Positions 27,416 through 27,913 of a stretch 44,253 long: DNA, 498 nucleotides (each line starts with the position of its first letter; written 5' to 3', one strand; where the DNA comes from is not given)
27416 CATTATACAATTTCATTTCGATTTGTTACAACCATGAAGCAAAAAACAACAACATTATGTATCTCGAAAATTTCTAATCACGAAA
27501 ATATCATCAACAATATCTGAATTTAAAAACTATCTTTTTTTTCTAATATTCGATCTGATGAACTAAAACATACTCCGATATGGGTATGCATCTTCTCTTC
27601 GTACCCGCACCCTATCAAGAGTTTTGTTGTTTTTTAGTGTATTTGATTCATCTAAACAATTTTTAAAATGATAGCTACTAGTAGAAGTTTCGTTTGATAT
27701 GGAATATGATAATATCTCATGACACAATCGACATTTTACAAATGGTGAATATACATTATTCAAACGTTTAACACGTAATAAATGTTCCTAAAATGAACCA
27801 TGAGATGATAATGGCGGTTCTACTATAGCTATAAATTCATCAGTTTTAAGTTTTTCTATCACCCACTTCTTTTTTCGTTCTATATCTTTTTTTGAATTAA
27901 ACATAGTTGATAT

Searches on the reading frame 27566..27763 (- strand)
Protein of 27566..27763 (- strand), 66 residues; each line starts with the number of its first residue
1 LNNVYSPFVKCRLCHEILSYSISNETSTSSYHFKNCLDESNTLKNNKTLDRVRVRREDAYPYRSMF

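Call 35: search_protein_families(library=pfam, proteins=[window:27566-27763:-], max_evalue=1)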
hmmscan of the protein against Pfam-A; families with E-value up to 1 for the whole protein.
seq(66 aa): 3 families
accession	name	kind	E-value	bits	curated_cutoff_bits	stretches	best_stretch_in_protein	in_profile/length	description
PF02892.21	zf-BED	-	0.00018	21.9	20.6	1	8-33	16-39/44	BED zinc finger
PF14585.11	CagY_I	-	0.062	13.9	25.8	1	22-41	14-33/65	CagY type 1 repeat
PF11331.13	Zn_ribbon_12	-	0.13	12.4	27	1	6-19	4-17/45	EDR4 zinc-ribbon domain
